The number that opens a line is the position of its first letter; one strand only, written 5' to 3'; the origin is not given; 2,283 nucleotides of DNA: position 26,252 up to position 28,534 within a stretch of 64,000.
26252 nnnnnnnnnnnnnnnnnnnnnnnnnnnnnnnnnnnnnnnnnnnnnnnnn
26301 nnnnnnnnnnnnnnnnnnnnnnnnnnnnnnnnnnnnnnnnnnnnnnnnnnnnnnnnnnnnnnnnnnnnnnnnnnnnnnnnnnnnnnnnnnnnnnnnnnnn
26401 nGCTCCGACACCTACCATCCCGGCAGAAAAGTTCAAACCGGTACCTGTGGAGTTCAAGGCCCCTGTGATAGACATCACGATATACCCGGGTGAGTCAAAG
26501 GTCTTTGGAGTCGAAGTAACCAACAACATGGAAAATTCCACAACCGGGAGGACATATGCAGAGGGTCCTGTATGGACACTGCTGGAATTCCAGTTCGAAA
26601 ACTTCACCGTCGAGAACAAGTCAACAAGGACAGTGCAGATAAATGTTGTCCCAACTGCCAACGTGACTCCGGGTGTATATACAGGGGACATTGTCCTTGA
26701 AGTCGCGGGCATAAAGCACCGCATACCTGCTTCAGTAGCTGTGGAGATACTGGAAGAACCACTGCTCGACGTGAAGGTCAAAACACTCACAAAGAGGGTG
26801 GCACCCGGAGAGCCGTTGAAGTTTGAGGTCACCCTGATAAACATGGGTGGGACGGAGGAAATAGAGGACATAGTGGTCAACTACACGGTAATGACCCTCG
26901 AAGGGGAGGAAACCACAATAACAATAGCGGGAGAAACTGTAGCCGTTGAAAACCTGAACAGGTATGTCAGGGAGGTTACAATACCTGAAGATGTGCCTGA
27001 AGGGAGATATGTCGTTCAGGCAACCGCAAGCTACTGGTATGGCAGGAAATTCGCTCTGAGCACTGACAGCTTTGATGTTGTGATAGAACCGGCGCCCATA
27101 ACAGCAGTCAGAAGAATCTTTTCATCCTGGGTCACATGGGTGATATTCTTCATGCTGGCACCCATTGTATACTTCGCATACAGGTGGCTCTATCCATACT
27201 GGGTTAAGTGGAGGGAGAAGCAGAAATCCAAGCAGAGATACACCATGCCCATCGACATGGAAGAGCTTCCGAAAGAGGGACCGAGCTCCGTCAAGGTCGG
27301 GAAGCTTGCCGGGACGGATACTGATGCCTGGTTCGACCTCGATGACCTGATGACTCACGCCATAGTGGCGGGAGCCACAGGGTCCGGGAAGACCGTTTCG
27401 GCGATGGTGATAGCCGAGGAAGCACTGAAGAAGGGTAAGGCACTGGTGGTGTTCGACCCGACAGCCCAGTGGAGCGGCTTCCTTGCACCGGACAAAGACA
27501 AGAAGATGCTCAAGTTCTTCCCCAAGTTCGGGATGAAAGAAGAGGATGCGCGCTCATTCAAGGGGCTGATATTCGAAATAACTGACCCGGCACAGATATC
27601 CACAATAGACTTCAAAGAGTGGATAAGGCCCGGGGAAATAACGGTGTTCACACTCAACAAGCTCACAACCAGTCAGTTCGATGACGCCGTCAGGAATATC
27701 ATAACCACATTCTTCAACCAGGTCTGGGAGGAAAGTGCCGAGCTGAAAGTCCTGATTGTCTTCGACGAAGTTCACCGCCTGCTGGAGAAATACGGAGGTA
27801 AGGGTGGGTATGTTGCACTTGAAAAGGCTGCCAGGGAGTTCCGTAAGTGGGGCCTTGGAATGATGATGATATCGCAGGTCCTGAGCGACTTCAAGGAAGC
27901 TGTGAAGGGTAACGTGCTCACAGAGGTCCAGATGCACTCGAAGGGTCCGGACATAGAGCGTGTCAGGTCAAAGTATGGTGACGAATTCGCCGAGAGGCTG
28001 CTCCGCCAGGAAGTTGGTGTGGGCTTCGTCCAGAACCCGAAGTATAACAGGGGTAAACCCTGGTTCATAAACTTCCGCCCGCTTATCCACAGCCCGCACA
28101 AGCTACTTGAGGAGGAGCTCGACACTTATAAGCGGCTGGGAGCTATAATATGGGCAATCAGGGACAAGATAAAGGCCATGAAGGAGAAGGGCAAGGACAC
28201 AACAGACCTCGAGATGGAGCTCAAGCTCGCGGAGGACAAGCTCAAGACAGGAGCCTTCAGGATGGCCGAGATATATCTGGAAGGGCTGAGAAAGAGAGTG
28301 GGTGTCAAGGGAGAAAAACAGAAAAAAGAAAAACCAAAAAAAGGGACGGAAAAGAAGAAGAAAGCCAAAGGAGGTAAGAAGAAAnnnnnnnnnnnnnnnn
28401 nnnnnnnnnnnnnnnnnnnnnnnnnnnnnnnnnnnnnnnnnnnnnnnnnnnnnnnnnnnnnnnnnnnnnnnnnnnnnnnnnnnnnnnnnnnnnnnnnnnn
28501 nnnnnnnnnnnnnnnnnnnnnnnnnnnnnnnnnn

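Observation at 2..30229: Giant (>9,400 aa) extracellular repeat protein fused through one TM helix to a cytoplasmic HerA/FtsK-like ATPase, in an operon with two small partners: candidate novel cell-surface machine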

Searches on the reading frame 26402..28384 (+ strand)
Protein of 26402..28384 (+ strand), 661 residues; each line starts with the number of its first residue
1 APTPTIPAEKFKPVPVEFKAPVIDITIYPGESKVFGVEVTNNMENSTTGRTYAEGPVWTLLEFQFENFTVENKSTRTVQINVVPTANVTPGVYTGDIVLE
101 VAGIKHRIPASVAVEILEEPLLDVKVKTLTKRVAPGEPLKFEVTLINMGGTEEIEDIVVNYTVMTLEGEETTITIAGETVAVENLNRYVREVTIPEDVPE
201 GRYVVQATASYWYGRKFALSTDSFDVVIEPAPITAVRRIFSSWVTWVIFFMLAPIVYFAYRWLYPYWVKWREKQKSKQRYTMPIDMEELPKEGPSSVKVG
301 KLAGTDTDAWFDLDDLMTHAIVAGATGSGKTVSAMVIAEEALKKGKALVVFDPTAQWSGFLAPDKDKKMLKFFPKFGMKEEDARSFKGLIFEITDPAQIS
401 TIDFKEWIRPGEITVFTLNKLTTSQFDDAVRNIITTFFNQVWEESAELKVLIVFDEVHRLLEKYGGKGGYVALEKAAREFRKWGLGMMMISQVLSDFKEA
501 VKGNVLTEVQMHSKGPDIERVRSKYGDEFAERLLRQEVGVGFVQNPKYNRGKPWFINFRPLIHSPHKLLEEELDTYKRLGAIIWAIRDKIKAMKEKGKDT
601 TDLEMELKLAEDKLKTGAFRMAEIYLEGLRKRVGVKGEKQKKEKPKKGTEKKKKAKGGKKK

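Call 41: find_related_loci(query=A2, collection=genome_contigs, flank=10000)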
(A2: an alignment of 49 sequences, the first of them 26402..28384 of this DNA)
Query A2 (661 aa) in genome_contigs; peptide patterns used: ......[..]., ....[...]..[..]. (x = any residue, [..] = any of these).
599 stretches matched a pattern (row limit reached: there are more); 581 encode a relative of the query (tblastn E <= 1e-3); the best 80 are kept; 80 distinct loci.
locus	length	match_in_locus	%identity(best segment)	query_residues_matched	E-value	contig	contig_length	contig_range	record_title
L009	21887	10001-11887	79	7-635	0e+0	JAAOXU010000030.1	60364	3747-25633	MAG: Candidatus Altiarchaeota archaeon isolate DPANNHV_H2.bin.121 k83_1890060, whole genome shotgun sequence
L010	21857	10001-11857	62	9-633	0e+0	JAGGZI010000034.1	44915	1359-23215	MAG: Candidatus Aenigmatarchaeota archaeon isolate AUK200 PB_MBMC_154_c_000000000026, whole genome shotgun sequence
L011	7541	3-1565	71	127-651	0e+0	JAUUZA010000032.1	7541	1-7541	MAG: Candidatus Altiarchaeota archaeon isolate CSMAG_181 CSMAG_181_k127_6096082_length_7541_cov_13.8031, whole genome sh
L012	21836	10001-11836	58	15-632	0e+0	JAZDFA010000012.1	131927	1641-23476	MAG: archaeon isolate MEGAHIT-group-0.177 k141_12421896, whole genome shotgun sequence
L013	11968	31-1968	66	7-655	0e+0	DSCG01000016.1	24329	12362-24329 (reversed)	MAG TPA_asm: archaeon isolate SpSt-1190 Ga0129302_1000733, whole genome shotgun sequence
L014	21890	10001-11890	68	1-633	0e+0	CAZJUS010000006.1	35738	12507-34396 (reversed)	MAG TPA_asm: Candidatus Undinarchaeota archaeon isolate binchicken_co19_643 genome assembly, contig: NODE_1562_length_35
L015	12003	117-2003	49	4-637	0e+0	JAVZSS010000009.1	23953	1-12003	MAG: Candidatus Aenigmatarchaeota archaeon isolate DRTY-8_201705_bins_23 DRTY-8_201705_bins_23_scaffold_9, whole genome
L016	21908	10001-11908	49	4-654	0e+0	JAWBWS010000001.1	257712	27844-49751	MAG: Candidatus Aenigmatarchaeota archaeon isolate JZ-1_201803_bins_66 JZ-1_201803_bins_66_scaffold_1, whole genome shot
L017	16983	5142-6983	50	14-633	0e+0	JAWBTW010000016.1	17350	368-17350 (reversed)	MAG: Candidatus Aenigmatarchaeota archaeon isolate JZ-1_201709_bins_53 JZ-1_201709_bins_53_scaffold_16, whole genome sho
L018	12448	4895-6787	49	4-639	0e+0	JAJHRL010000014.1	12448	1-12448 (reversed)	MAG: Candidatus Aenigmatarchaeota archaeon isolate Bin S16 scaffold_1095_c1, whole genome shotgun sequence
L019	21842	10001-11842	50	14-633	0e+0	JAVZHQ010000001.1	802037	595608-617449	MAG: Candidatus Aenigmatarchaeota archaeon isolate DRTY-6_201808_bins_93 DRTY-6_201808_bins_93_scaffold_1, whole genome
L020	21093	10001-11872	47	1-633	0e+0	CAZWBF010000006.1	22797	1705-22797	MAG TPA_asm: uncultured archaeon isolate binchicken_co6_473 genome assembly, contig: NODE_2074_length_22797_cov_12.14391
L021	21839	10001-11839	47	16-633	0e+0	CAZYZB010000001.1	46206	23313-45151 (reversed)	MAG TPA_asm: uncultured archaeon isolate binchicken_co189_409 genome assembly, contig: NODE_485_length_46206_cov_10.7552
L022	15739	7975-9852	45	4-634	0e+0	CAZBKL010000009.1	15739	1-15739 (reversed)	MAG TPA_asm: uncultured archaeon isolate binchicken_co91_465 genome assembly, contig: NODE_4342_length_15739_cov_5.42119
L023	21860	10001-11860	48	10-633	0e+0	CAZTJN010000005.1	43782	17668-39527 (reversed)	MAG TPA_asm: uncultured archaeon isolate binchicken_co184_466 genome assembly, contig: NODE_1069_length_43782_cov_26.381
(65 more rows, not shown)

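Call 52: predict_structure(alignment_id=A2)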
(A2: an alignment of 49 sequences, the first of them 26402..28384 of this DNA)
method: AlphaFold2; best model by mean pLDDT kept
length: 661 residues; sequences in the alignment: 49
mean_pLDDT: 90.3   pTM: 0.65
mean pLDDT of the five models: 90.3, 89.9, 89.9, 87.8, 85.2
residues with pLDDT >= 90: 503; 70-90: 119; 50-70: 15; < 50: 24
segments of 3 or more residues with pLDDT < 50: 640-645, 647-654, 657-661
pLDDT, mean of each block of 10 residues (from residue 1): 49 82 88 94 94 96 94 95 90 96 94 88 97 95 95 94 83 90 96 94 96 94 93 83 90 94 93 88 93 96 96 93 92 97 97 96 95 96 96 92 90 96 93 95 93 94 87 93 95 85 90 84 92 90 95 96 96 94 93 94 95 95 94 72 47 48 40
secondary structure, 60 per line:
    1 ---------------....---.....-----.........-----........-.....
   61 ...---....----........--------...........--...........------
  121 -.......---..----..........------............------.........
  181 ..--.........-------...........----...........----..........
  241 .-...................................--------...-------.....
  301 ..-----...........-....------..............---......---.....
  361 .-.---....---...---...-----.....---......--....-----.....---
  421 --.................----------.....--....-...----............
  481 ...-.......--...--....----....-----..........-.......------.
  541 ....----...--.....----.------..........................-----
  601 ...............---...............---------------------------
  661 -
elements in order: E16-19 E23-27 E33-41 E47-54 H56-60 E61-63 E67-70 E75-82 E91-101 E104-114 E122-128 E138-147 E154-165 E172-182 E185-193 E201-211 E216-226 H231-241 H243-277 E296-302 E308-312 H313-318 E320-323 H330-343 E347-352 H356-361 H367-370 E388-392 H396-401 H404-407 E413-417 H423-439 E450-454 H457-460 H469-483 E485-491 H499-502 E507-510 H516-525 H527-533 E540-544 E554-558 H570-595 H601-615 H619-633

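Call 54: fold_search(model_id=the predicted structure, library=pdb)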
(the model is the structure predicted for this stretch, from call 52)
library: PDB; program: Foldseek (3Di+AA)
matches with E <= 10: 1949; with E <= 0.001: 757
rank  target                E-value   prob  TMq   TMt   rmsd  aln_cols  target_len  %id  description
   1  4d2i_B                5.7e-13  1.00  0.31  0.44  31.5       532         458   12  Crystal structure of the HerA hexameric DNA translocase from Sulfolobus solfataricus bound to AMP-PNP (released 2014-12-03)
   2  4d2i_A                9.9e-13  1.00  0.32  0.45  30.7       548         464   11  Crystal structure of the HerA hexameric DNA translocase from Sulfolobus solfataricus bound to AMP-PNP (released 2014-12-03)
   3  9x1m_A                4.0e-12  1.00  0.32  0.36  28.5       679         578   12  The cryo-EM structure of HerA-NurA complex with AMPPNP and dsDNA from Thermococcus kodakarensis (released 2026-02-04)
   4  8xau_A                4.2e-12  1.00  0.31  0.36  30.3       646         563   12  Cryo-EM structure of HerA (released 2024-06-05)
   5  8xav_A                3.3e-11  1.00  0.31  0.36  32.1       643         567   12  Cryo-EM structure of an anti-phage defense complex (released 2024-06-05)
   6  8jmw_A                6.8e-11  1.00  0.14  0.17  12.4       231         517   15  Fibril form of serine peptidase Vpr (released 2023-12-06)
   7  8wiv_D                7.6e-11  1.00  0.31  0.34  14.8       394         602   17  Cryo-EM structure of a bacterial protein (released 2024-09-11)
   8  7sqc_O0               1.3e-10  1.00  0.21  0.13   7.6       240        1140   14  Ciliary C1 central pair apparatus isolated from Chlamydomonas reinhardtii (released 2022-04-13)
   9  9x1l_A                1.5e-10  1.00  0.31  0.34  29.2       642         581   12  The cryo-EM structure of HerA-NurA complex with AMPPNP from Thermococcus kodakarensis (released 2026-02-04)
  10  4kkq_A                2.1e-10  1.00  0.14  0.37  23.5       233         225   13  Crystal structure of Vibrio cholerae RbmA (crystal form 1) (released 2013-05-22)
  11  8wod_D                2.2e-10  1.00  0.31  0.40   6.0       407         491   14  Cryo-EM structure of SIR2/HerA complex (released 2024-09-11)
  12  8woc_A                2.3e-10  1.00  0.30  0.53   5.8       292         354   17  Cryo-EM structure of SIR2/HerA complex (released 2024-09-11)
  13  8xau_E                2.3e-10  1.00  0.30  0.36  31.2       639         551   10  Cryo-EM structure of HerA (released 2024-06-05)
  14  8wiv_A                2.9e-10  1.00  0.30  0.47   6.3       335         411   17  Cryo-EM structure of a bacterial protein (released 2024-09-11)
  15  4be6_A                2.9e-10  1.00  0.14  0.38  23.7       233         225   12  V. cholera biofilm scaffolding protein RbmA (released 2013-12-18)
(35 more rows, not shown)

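Call 103: search_solved_structures(query=A2, max_evalue=1)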
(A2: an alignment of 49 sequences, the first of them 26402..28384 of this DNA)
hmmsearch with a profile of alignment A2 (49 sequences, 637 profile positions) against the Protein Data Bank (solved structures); distinct sequences matched with E-value up to 1: 18.
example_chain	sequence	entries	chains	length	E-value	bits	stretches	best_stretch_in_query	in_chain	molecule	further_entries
4d2i_A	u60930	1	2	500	4.4e-11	45.3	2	402-543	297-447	HERA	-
8wiv_A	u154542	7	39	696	2.2e-09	39.7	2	282-342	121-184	Helicase HerA central domain-containing protein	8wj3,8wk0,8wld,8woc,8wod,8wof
9c1m_M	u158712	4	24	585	3.7e-09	39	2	438-522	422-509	ATP-binding protein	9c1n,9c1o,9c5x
9x1l_A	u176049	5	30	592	5.9e-08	35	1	449-517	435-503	DNA helicase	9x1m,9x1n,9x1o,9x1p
8xau_A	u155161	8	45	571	3.3e-07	32.5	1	439-522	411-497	ATP-binding protein | HerA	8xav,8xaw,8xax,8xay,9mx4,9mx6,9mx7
8ziq_M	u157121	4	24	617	8.7e-07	31.2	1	403-511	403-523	HerA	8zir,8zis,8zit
11kk_A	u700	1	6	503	1e-06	31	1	316-385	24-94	HerA like helicase YjgR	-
9i1y_A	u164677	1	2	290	0.0053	18.7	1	71-253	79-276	EfmWxLIP1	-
9i25_C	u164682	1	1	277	0.0079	18.1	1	68-246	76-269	EfmWxLIP1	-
6sz9_A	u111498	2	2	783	0.025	16.4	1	302-339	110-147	IcmO (DotL)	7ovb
2iuu_A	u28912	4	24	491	0.072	14.9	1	318-348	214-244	DNA TRANSLOCASE FTSK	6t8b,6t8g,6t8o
2iut_A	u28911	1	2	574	0.09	14.6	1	318-348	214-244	DNA TRANSLOCASE FTSK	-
8k2j_A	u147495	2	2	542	0.13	14.1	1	79-133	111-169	Oligosaccharide/Monosaccharide-releasing beta-N-acetylgalactosaminidase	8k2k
6o1w_A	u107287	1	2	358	0.32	12.8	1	318-346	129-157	DNA translocase coupling protein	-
6o1x_A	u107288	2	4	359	0.32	12.8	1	318-346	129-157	DNA translocase coupling protein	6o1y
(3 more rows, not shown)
